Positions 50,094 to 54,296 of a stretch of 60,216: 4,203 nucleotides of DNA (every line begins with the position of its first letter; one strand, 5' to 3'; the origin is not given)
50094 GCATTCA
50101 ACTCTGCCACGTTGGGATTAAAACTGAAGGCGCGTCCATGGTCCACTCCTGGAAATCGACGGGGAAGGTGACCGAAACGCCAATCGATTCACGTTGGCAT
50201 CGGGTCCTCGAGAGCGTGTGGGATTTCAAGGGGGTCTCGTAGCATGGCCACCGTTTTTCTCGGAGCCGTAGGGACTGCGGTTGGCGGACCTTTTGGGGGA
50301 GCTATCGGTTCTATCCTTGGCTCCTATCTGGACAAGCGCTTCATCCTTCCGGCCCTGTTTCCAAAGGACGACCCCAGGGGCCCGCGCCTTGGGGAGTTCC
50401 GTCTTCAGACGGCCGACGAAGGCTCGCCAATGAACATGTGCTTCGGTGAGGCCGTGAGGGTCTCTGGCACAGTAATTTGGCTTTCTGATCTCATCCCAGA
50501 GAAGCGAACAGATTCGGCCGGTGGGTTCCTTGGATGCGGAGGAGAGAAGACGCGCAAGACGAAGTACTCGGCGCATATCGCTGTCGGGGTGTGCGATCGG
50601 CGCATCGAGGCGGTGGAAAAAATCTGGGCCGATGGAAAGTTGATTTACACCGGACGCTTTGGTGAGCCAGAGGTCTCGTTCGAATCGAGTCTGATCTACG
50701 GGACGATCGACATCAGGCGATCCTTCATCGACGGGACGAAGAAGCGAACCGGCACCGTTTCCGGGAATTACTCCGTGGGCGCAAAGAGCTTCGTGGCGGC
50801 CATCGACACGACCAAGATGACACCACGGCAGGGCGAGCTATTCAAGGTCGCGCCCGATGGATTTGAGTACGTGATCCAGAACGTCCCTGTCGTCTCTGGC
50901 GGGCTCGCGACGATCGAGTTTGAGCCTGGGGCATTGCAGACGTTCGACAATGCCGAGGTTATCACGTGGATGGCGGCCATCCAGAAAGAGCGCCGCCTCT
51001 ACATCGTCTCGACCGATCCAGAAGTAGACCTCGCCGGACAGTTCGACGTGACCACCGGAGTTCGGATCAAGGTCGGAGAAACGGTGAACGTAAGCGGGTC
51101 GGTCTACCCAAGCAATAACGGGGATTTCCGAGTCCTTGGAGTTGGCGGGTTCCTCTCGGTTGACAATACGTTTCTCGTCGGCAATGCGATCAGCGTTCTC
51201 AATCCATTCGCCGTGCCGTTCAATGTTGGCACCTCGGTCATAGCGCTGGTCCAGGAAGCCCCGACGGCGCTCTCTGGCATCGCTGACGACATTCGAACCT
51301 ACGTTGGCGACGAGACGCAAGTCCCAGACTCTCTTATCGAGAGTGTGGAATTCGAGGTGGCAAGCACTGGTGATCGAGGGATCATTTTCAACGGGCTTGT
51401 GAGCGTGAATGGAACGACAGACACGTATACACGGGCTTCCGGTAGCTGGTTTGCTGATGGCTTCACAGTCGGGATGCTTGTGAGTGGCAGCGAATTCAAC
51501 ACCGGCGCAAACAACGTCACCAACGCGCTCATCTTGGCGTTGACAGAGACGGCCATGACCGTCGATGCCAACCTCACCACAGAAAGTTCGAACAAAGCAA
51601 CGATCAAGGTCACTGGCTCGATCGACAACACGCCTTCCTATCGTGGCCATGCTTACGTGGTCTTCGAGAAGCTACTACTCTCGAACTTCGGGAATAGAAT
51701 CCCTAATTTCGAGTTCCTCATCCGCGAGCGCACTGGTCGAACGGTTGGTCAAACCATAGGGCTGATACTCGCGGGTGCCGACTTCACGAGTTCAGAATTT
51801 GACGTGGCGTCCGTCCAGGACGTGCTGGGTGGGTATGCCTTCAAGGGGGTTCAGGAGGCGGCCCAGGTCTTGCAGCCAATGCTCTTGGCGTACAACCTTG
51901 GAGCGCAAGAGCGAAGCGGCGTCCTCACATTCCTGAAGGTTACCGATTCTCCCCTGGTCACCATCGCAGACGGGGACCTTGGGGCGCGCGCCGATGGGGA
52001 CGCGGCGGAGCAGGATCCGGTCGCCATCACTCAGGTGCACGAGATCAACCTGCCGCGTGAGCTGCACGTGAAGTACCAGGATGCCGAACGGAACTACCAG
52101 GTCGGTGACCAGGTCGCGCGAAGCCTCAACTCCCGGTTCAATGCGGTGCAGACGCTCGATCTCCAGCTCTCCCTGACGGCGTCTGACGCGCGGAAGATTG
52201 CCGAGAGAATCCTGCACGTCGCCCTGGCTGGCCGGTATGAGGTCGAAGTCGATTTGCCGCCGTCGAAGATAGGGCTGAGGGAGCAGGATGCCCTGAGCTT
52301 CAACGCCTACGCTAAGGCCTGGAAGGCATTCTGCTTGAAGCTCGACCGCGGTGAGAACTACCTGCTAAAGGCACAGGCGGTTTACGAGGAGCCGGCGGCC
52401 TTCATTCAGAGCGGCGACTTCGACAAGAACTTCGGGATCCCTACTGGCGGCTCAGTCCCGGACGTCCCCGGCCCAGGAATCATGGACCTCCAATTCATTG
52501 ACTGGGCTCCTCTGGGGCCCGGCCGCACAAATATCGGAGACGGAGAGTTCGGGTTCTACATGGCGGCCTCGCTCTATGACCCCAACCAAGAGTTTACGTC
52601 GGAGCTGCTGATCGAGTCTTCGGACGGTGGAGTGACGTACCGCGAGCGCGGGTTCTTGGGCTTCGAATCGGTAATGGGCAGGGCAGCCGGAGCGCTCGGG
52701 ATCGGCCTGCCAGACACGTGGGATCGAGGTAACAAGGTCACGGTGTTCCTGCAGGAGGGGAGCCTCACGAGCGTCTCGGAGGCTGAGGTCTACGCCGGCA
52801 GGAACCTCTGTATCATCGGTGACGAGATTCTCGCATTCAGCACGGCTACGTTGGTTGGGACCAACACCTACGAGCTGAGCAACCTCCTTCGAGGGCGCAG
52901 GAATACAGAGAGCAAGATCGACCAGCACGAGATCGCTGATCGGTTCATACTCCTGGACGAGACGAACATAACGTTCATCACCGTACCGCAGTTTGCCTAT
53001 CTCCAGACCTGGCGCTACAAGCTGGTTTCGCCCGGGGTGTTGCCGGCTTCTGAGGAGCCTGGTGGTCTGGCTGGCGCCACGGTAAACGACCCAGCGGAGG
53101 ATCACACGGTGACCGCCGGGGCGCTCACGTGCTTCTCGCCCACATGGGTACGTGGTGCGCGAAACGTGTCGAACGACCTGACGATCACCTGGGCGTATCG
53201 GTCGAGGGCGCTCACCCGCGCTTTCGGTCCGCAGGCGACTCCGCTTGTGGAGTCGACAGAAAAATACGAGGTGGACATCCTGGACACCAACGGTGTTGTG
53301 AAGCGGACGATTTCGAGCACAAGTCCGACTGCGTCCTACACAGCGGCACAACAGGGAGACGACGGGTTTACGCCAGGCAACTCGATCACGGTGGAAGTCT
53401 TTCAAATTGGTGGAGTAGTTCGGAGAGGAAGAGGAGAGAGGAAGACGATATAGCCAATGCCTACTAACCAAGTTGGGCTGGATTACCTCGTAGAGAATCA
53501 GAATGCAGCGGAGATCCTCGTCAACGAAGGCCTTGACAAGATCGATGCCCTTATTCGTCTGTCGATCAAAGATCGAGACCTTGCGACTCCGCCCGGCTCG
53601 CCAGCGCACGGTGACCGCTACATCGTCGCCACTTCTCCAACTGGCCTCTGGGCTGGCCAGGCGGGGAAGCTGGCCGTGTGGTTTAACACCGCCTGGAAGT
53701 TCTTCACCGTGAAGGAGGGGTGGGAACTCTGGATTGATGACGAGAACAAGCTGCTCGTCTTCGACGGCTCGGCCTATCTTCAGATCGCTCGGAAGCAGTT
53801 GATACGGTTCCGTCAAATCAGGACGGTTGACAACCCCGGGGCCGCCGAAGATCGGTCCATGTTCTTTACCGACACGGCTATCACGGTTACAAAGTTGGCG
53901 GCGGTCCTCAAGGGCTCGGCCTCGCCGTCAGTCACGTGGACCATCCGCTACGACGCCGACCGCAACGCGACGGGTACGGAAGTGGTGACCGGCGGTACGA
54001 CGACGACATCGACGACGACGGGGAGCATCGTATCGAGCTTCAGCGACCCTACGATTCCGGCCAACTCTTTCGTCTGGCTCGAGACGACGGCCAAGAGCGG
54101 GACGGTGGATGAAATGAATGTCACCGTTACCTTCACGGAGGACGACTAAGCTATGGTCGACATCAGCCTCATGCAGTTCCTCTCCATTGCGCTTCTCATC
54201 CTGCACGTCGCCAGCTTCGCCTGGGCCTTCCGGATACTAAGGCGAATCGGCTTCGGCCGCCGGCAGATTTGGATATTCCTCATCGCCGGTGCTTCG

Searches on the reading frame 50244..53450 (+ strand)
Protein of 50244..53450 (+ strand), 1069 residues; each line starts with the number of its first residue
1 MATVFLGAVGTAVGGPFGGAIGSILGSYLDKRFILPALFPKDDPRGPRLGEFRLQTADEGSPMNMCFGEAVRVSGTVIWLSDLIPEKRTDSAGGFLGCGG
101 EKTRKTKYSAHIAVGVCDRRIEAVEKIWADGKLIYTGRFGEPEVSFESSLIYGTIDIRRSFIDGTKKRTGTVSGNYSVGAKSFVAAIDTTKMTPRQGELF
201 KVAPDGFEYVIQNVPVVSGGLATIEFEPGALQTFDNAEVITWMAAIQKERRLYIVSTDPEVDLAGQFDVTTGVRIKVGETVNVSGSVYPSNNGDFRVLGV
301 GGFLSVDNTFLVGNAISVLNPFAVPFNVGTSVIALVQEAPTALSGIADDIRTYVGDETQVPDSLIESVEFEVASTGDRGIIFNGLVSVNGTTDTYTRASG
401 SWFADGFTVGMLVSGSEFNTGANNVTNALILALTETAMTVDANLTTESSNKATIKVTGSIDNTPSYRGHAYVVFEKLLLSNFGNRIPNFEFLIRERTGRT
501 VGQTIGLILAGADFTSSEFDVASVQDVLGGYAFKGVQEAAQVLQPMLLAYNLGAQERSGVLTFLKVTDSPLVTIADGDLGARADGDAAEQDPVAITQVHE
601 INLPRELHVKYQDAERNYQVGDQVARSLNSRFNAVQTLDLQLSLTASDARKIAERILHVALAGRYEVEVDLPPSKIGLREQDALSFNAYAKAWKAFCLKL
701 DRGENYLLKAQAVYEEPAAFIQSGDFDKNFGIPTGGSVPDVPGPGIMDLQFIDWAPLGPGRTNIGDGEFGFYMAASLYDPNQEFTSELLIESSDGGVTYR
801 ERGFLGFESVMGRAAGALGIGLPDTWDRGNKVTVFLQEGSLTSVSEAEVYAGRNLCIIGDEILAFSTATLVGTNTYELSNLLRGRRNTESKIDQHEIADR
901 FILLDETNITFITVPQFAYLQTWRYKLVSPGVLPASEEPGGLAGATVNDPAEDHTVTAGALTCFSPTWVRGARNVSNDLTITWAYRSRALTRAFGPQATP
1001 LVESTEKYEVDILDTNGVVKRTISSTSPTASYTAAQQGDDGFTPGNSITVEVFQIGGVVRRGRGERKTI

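Call 23: search_protein_families(library=phrogs, proteins=[window:50244-53450:+], max_evalue=0.001)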
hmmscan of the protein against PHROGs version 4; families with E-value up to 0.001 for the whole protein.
window:50244-53450:+ (1069 aa): 3 families
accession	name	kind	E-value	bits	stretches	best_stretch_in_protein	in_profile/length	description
phrog_4271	-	tail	3.4e-135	453.4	3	500-1067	751-1305/1309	tail protein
phrog_1101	-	tail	2.4e-22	79.7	2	38-151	18-121/1405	tail protein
phrog_17995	-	unknown function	5.8e-05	23.2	1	848-907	42-98/332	-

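Call 106: search_protein_families(library=pfam, proteins=[window:50244-53450:+], max_evalue=0.001)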
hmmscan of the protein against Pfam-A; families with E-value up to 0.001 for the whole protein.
window:50244-53450:+ (1069 aa): 2 families
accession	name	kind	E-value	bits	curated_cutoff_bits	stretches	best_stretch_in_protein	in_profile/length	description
PF23666.2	Rcc01698_C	-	2.1e-25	89.4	27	1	809-902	1-98/98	Rcc01698-like, C-terminal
PF13550.12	Phage-tail_3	-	5.6e-22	78.8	23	1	537-682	4-144/164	Putative phage tail protein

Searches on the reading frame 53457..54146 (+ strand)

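Call 106: search_protein_families(library=pfam, proteins=[window:53457-54146:+], max_evalue=0.001)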
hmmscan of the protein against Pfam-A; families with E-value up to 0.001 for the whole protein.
window:53457-54146:+ (230 aa): 1 family
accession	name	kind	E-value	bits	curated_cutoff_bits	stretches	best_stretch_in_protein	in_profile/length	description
PF10983.13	DUF2793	-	1.1e-29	102.5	27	1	22-107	1-86/87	Protein of unknown function (DUF2793)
